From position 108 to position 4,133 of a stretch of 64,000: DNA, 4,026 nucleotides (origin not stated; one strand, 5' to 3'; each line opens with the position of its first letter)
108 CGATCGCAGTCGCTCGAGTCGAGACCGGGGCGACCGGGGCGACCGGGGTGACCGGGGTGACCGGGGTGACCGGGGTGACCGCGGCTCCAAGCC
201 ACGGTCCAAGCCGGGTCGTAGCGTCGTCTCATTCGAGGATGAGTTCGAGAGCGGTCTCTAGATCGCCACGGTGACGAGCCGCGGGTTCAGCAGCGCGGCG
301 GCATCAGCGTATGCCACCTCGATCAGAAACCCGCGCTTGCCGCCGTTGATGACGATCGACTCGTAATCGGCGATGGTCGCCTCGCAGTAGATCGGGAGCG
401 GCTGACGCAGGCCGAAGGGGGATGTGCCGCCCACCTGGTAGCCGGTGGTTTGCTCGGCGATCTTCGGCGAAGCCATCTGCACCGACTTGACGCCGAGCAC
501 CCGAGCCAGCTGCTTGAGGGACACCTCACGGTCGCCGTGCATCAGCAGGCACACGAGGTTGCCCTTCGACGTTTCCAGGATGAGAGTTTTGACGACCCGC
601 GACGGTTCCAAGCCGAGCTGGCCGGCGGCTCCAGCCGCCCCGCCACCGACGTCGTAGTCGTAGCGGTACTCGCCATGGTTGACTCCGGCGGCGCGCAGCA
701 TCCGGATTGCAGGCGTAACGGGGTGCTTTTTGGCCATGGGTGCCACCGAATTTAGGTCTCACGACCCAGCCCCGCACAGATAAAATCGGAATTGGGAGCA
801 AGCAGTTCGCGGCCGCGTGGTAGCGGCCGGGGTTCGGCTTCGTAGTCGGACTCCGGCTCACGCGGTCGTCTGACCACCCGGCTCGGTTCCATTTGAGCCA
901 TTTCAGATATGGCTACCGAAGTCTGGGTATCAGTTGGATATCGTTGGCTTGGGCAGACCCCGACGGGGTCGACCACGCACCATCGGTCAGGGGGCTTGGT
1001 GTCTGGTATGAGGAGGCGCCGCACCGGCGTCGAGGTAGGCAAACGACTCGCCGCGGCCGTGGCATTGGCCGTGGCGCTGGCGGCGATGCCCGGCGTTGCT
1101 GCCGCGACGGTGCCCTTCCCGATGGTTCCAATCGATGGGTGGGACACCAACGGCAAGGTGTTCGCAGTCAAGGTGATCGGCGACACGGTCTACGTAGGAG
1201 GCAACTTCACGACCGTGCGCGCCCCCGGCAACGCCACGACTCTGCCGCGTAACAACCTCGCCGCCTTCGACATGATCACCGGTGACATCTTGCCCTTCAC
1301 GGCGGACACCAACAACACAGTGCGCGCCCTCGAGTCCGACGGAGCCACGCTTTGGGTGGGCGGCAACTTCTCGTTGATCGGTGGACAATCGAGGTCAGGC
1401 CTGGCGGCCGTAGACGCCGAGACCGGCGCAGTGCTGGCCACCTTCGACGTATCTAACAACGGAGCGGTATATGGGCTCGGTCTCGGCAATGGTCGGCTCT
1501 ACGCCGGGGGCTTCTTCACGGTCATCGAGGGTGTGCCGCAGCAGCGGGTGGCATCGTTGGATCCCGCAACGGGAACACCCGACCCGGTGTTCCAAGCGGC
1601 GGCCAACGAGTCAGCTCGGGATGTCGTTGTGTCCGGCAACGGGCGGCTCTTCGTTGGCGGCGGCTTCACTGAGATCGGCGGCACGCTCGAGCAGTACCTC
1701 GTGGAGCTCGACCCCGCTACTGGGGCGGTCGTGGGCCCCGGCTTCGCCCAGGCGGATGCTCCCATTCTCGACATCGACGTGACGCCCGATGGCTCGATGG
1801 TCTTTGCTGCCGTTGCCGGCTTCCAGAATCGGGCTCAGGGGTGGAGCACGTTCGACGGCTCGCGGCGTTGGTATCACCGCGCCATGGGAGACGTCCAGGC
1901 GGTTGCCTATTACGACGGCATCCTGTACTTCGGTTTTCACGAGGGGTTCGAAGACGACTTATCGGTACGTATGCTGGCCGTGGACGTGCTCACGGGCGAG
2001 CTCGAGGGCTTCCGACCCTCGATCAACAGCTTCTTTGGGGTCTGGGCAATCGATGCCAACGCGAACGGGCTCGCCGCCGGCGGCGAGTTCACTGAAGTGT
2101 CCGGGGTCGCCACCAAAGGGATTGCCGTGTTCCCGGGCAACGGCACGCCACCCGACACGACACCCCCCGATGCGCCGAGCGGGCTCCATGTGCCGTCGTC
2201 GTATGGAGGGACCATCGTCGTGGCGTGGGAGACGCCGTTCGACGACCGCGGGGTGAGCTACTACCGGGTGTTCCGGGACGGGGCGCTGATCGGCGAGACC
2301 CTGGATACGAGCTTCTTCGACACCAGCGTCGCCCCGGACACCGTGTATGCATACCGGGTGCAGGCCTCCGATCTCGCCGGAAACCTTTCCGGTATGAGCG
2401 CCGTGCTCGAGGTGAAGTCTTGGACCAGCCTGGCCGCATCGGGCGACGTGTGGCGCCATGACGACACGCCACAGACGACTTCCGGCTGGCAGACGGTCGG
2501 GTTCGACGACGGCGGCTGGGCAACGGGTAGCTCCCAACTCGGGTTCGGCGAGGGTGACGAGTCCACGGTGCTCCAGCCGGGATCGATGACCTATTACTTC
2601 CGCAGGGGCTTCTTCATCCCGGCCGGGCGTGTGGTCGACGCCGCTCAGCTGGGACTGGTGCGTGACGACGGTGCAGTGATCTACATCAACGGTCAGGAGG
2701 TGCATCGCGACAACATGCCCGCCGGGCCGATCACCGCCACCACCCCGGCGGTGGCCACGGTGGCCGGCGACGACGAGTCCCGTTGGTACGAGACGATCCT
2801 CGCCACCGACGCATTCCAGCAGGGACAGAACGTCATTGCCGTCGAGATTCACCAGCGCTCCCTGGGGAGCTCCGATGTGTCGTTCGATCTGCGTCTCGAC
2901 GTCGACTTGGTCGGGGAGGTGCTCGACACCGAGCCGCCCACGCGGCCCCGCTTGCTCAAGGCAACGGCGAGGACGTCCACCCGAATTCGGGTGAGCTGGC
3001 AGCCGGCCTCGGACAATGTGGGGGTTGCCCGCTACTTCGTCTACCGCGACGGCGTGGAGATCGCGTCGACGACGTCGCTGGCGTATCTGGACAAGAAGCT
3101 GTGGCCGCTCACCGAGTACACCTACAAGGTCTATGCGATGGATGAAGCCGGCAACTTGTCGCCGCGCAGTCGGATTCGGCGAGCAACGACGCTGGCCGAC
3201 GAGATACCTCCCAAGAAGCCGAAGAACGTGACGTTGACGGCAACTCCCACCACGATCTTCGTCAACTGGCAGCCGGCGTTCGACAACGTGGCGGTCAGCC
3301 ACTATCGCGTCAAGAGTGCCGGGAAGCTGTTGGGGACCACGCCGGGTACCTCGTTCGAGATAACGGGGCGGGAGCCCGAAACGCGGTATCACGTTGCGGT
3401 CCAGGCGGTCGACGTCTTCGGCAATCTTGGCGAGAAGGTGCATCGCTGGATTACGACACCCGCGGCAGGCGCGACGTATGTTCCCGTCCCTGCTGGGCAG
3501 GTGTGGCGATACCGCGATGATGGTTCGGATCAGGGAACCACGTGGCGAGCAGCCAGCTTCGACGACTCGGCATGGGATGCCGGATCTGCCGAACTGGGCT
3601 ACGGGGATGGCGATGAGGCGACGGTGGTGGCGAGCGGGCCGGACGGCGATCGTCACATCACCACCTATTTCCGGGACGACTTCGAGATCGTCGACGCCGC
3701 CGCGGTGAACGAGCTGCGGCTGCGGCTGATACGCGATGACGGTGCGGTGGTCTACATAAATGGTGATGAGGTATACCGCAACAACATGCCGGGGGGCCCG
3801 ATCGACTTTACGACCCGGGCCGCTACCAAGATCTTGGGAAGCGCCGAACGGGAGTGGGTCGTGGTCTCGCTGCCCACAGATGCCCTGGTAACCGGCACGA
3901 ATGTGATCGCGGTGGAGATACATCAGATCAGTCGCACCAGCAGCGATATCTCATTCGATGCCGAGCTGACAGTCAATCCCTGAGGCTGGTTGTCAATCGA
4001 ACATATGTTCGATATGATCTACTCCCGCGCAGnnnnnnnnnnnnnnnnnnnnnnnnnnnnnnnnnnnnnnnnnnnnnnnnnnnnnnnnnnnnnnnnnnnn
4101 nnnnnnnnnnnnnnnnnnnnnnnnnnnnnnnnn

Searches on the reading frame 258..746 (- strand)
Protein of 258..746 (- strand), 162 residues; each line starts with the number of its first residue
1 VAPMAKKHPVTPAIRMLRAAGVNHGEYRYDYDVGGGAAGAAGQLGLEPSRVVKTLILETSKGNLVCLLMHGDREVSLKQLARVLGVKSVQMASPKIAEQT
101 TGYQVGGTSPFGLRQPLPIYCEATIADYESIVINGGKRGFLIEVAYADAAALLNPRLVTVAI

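Call 56: search_protein_families(library=pfam, proteins=[window:258-746:-], max_evalue=0.01)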
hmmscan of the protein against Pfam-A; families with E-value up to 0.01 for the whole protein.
window:258-746:- (162 aa): 1 family
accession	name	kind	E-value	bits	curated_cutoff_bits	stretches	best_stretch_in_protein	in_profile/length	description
PF04073.20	tRNA_edit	-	1.2e-28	100.1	25.5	1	40-149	10-120/123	Aminoacyl-tRNA editing domain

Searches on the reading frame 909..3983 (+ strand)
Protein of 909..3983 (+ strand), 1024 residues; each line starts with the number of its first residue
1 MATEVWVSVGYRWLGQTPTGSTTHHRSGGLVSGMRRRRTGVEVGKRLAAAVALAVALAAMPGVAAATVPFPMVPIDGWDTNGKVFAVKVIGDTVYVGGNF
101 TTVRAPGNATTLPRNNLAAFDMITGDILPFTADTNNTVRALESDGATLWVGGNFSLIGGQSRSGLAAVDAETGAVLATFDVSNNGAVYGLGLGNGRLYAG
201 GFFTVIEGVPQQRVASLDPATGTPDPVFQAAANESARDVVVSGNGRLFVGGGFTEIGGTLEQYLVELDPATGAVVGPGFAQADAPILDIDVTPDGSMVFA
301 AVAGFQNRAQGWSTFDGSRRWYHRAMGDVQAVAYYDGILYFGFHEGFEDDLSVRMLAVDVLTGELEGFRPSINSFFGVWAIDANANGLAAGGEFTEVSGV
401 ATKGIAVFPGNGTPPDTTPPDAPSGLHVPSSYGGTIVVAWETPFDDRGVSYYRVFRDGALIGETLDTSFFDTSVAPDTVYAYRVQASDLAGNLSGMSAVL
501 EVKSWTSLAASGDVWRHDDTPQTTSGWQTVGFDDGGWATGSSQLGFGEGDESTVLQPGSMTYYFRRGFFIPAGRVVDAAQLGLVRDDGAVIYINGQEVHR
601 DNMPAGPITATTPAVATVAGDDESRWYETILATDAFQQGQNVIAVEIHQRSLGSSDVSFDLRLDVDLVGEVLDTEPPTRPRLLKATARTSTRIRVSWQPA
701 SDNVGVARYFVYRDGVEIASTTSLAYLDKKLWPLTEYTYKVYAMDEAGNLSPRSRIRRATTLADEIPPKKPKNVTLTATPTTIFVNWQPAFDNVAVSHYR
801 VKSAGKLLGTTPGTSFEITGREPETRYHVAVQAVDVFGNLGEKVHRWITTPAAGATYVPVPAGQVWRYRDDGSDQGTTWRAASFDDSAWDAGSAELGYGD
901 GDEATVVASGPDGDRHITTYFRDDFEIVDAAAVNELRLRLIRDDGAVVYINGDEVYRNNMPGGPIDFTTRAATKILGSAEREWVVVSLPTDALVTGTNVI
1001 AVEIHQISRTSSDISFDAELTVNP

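Call 33: search_protein_families(library=pfam, proteins=[window:909-3983:+], max_evalue=0.001)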
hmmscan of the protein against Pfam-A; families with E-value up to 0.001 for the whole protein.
window:909-3983:+ (1024 aa): 4 families
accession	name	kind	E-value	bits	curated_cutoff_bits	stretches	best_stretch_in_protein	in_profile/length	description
PF00041.27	fn3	-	1.3e-20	73.8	25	2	770-839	2-74/84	Fibronectin type III domain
PF18370.7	RGI_lyase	-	3.5e-06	27.7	27.8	0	688-743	14-72/86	Rhamnogalacturonan I lyases beta-sheet domain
PF16656.11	Pur_ac_phosph_N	-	4.6e-05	24.3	30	0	774-831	6-63/93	Purple acid Phosphatase, N-terminal domain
PF25523.1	Ig_RIMBP2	-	0.00051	20.4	27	0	767-806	2-50/105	RIMBP2-like, immunoglobulin-like domain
